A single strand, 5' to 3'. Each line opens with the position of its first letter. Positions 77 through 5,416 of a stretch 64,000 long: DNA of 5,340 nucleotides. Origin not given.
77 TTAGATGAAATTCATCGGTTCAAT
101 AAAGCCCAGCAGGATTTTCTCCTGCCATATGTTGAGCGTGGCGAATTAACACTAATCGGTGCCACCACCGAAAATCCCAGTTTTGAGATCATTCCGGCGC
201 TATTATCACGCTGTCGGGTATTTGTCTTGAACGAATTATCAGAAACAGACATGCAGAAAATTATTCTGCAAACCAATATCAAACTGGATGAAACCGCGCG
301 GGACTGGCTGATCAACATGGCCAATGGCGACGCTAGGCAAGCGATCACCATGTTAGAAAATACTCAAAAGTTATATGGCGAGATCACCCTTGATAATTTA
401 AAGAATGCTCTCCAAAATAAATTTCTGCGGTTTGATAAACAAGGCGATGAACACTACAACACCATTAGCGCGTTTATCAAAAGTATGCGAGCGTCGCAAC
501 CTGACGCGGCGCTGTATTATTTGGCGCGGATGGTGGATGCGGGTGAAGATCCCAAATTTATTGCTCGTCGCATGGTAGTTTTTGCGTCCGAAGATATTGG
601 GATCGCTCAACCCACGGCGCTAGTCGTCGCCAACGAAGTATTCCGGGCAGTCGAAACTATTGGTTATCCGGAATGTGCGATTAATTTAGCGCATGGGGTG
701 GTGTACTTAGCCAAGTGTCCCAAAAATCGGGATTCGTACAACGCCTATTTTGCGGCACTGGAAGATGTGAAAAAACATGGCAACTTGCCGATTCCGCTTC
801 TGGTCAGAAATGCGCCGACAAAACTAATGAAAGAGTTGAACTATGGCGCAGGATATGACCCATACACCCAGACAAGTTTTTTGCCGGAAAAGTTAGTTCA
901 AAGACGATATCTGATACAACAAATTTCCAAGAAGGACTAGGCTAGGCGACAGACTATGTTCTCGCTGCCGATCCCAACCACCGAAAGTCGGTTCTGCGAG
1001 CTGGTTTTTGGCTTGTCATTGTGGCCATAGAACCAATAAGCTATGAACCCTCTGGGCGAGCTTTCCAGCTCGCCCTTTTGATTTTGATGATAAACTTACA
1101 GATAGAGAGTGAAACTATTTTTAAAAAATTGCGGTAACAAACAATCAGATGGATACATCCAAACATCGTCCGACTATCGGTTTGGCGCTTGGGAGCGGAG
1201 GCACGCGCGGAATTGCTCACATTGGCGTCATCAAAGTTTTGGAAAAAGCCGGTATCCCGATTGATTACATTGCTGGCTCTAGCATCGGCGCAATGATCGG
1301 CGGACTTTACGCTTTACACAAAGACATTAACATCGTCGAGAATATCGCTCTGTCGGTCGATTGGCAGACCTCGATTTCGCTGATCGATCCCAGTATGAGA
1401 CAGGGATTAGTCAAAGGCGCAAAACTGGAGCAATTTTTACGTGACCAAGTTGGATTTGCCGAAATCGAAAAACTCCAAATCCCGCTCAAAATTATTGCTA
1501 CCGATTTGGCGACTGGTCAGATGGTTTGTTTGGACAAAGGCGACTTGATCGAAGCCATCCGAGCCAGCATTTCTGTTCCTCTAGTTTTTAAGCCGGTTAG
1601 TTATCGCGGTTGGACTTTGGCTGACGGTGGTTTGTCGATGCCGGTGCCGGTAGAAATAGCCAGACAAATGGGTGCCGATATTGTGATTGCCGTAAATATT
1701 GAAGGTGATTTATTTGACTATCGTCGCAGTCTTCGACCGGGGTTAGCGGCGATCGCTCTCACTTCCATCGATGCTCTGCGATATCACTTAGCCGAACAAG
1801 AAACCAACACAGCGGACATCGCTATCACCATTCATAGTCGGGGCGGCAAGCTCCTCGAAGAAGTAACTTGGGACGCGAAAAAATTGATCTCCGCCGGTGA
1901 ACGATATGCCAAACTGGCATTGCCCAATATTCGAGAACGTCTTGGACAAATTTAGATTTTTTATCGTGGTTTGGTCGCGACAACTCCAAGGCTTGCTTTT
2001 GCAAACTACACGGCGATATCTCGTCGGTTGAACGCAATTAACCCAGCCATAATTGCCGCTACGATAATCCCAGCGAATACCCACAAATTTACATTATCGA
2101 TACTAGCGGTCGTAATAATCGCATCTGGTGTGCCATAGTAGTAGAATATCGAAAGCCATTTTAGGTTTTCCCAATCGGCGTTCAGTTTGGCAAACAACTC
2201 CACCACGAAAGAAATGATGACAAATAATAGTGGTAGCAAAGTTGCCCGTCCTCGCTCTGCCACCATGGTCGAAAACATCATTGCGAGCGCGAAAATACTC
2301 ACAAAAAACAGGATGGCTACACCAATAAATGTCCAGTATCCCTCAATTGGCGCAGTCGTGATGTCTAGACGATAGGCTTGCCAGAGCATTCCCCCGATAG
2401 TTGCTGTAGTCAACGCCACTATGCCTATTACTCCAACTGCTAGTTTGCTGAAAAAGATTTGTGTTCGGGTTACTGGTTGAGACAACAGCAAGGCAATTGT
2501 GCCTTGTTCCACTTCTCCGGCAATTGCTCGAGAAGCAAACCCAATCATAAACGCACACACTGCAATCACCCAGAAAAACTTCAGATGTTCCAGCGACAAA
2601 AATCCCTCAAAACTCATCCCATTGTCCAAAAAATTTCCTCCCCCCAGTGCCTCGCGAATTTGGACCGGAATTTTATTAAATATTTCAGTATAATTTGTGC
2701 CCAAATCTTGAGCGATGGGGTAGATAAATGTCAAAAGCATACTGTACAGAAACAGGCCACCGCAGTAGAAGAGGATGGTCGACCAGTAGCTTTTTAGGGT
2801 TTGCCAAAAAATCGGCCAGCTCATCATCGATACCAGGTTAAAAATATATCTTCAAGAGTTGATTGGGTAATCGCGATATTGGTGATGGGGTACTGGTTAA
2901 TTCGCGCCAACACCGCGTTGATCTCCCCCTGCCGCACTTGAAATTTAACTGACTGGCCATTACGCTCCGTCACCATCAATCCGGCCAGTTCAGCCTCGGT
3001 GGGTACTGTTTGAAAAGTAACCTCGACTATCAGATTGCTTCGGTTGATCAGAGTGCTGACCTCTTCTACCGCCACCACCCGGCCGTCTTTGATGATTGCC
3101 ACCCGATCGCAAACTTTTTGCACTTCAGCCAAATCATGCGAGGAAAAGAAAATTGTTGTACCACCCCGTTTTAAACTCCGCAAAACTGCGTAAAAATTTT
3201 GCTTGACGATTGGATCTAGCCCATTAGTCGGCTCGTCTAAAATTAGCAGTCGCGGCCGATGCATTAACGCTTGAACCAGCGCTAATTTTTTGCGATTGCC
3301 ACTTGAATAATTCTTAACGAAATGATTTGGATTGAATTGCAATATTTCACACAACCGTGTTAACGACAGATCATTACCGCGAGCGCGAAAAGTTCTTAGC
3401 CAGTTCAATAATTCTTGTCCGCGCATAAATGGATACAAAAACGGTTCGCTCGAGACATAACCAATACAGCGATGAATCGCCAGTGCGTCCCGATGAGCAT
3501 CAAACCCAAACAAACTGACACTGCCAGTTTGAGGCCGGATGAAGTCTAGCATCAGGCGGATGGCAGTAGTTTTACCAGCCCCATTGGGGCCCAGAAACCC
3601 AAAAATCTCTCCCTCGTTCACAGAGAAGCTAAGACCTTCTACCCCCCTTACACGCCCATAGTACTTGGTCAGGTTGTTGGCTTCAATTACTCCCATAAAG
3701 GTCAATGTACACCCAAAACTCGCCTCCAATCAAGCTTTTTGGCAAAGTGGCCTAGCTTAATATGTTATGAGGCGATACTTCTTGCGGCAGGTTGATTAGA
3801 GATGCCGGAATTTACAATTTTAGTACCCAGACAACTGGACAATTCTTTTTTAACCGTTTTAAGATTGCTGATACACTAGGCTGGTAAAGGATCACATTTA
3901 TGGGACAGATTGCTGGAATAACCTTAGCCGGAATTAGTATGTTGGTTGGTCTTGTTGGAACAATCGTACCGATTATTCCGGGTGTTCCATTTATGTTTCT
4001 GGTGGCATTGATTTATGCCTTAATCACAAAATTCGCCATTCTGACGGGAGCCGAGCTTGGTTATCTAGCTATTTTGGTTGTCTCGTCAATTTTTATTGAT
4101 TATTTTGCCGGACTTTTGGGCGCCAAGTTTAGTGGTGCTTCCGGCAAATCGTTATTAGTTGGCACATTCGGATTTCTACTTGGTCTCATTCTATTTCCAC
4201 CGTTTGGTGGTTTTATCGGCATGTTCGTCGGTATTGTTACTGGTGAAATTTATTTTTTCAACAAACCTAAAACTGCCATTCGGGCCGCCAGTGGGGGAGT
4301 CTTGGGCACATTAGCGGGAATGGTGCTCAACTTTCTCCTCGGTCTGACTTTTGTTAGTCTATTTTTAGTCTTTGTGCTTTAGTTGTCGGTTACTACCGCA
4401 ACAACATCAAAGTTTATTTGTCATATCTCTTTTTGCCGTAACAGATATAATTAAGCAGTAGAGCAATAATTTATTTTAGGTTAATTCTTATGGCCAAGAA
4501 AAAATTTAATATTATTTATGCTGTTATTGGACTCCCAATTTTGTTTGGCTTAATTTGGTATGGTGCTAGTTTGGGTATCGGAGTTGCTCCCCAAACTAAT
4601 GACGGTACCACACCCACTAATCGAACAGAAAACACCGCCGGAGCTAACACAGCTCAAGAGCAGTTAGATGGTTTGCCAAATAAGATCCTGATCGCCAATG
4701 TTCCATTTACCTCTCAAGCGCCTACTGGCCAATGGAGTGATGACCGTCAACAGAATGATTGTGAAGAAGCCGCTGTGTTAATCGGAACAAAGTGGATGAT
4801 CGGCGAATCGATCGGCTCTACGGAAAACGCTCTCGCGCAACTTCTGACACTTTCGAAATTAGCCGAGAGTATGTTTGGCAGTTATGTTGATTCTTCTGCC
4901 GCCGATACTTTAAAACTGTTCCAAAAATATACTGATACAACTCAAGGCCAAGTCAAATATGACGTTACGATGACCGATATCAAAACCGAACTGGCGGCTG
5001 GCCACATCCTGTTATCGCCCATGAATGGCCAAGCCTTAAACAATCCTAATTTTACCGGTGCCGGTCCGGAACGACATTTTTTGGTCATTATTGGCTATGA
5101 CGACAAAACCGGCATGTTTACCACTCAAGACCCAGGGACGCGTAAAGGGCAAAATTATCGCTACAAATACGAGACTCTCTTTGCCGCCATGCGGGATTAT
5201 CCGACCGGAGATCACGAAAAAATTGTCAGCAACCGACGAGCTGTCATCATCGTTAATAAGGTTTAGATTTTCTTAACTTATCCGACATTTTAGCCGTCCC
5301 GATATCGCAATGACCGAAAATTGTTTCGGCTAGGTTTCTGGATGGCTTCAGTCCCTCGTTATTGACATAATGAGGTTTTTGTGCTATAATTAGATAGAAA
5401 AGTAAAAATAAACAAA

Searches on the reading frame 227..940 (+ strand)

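Call 97: search_protein_families(library=pfam, proteins=[window:227-940:+], max_evalue=0.00001)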
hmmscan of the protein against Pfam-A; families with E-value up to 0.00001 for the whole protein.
window:227-940:+ (237 aa): 2 families
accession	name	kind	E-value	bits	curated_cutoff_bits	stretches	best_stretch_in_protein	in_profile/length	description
PF12002.13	MgsA_C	-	7.6e-51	172.8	27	1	90-235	2-144/167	MgsA AAA+ ATPase C terminal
PF16193.11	AAA_assoc_2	-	1.1e-24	86.8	34.3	1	16-88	3-81/81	AAA C-terminal domain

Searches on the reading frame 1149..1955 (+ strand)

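Call 97: search_protein_families(library=pfam, proteins=[window:1149-1955:+], max_evalue=0.00001)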
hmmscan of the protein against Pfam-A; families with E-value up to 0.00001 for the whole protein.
window:1149-1955:+ (268 aa): 1 family
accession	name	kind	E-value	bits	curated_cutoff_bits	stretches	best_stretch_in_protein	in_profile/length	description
PF01734.28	Patatin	-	2.1e-33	116.6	27.7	1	12-171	1-190/191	Patatin-like phospholipase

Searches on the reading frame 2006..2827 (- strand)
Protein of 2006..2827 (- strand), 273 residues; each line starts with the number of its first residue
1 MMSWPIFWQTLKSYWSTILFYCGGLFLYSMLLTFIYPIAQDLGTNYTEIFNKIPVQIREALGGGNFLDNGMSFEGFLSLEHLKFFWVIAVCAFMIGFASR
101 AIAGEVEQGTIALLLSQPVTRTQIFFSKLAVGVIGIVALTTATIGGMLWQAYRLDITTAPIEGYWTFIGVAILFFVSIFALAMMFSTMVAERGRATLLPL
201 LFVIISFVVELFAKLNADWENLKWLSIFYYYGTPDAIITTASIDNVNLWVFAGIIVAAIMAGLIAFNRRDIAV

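Call 97: search_protein_families(library=pfam, proteins=[window:2006-2827:-], max_evalue=0.00001)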
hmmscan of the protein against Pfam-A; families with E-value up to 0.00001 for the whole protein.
window:2006-2827:- (273 aa): 2 families
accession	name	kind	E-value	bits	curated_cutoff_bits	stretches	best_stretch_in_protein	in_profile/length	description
PF12679.13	ABC2_membrane_2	-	3.4e-17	63.1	27.2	1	32-271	30-283/283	ABC-2 family transporter protein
PF12730.13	ABC2_membrane_4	-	1.8e-07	31.7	27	1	69-189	39-166/179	ABC-2 family transporter protein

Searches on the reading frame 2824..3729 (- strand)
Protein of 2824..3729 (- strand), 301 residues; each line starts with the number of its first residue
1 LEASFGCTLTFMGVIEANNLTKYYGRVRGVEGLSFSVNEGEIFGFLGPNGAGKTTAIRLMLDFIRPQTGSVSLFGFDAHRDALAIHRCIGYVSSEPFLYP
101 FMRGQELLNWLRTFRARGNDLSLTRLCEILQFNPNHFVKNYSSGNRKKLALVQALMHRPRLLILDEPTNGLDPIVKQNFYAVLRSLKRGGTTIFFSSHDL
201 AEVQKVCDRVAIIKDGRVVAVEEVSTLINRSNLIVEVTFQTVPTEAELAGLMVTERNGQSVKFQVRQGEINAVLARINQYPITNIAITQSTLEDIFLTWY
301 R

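Call 97: search_protein_families(library=pfam, proteins=[window:2824-3729:-], max_evalue=0.00001)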
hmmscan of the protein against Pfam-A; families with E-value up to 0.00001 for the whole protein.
window:2824-3729:- (301 aa): 2 families
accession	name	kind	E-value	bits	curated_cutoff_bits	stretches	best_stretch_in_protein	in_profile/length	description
PF00005.33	ABC_tran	-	4.6e-25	89.3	25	1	31-169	2-137/137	ABC transporter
PF13304.12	AAA_21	-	1.6e-13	51.8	27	1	140-201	237-301/304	AAA domain, putative AbiEii toxin, Type IV TA system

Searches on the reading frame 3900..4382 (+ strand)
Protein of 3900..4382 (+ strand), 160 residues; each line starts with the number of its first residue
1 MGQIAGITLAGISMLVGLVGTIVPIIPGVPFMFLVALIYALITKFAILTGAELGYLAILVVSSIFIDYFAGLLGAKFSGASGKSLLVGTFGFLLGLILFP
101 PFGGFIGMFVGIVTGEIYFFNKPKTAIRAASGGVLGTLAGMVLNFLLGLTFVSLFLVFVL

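Call 97: search_protein_families(library=pfam, proteins=[window:3900-4382:+], max_evalue=0.00001)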
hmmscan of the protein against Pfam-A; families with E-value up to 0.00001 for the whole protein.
window:3900-4382:+ (160 aa): 1 family
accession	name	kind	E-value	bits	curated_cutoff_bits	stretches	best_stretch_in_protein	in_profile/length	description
PF04306.18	DUF456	-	3e-25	89.5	29.4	1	22-157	1-137/139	Protein of unknown function (DUF456)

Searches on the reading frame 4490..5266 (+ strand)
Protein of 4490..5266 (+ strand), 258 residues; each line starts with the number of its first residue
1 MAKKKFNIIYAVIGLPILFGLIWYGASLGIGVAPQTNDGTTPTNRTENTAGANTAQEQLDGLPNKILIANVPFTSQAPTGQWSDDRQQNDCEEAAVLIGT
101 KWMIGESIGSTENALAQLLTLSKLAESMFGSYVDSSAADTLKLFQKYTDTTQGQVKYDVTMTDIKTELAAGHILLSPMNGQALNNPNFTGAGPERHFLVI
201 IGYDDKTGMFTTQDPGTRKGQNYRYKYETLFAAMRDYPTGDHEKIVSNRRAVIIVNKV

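Call 97: search_protein_families(library=pfam, proteins=[window:4490-5266:+], max_evalue=0.00001)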
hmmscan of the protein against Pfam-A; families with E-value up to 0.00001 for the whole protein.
window:4490-5266:+ (258 aa): 1 family
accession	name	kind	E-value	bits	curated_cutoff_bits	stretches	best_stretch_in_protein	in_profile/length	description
PF13529.12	Peptidase_C39_2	-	5.5e-07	30.7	24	1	70-215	2-142/143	Peptidase_C39 like family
